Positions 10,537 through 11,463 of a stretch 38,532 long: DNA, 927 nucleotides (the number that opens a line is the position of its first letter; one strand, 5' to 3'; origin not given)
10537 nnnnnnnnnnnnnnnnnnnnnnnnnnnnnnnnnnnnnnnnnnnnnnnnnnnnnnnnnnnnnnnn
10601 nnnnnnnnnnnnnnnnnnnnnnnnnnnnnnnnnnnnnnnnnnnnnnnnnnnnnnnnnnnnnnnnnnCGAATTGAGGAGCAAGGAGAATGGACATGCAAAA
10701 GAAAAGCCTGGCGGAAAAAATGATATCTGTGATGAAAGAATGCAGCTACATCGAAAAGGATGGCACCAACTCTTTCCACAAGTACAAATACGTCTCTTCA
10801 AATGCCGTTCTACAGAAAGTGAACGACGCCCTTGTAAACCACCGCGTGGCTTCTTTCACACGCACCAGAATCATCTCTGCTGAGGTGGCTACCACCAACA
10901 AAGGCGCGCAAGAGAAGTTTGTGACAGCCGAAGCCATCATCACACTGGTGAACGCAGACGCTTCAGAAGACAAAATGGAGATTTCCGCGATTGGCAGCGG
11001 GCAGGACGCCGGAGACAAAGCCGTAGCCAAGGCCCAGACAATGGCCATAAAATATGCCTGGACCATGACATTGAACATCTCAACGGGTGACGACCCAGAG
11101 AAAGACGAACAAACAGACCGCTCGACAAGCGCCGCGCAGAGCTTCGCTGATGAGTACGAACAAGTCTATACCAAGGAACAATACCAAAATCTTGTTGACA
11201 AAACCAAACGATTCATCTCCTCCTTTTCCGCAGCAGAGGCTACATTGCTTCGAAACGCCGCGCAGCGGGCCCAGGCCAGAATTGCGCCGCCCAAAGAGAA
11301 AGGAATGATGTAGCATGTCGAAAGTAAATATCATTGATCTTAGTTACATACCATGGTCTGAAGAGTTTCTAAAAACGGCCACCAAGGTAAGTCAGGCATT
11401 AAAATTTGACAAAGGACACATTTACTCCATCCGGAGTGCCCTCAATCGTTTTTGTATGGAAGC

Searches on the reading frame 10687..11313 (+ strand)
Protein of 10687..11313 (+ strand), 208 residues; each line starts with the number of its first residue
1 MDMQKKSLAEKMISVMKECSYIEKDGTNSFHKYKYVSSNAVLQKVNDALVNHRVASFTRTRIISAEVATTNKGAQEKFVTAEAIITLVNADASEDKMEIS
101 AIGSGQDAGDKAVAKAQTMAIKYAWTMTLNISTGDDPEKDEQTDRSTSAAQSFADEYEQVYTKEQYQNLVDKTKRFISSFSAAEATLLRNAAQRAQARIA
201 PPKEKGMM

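Call 13: search_protein_families(library=pfam, max_evalue=0.01, proteins=[window:10687-11313:+])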
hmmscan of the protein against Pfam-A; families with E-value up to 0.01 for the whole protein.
window:10687-11313:+ (208 aa): 1 family
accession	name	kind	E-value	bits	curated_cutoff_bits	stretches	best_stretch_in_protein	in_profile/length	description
PF04404.17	ERF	-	1.4e-15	58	25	1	9-165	2-151/153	ERF superfamily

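Call 14: search_protein_families(library=phrogs, max_evalue=0.001, proteins=[window:10687-11313:+])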
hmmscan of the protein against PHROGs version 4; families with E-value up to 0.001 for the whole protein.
window:10687-11313:+ (208 aa): 2 families
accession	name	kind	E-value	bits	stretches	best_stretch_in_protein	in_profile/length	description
phrog_155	-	DNA, RNA and nucleotide metabolism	1.4e-26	94.9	1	2-174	62-228/308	Erf-like ssDNA annealing protein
phrog_2324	-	DNA, RNA and nucleotide metabolism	5.8e-07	30.3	1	4-136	7-125/193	Erf-like ssDNA annealing protein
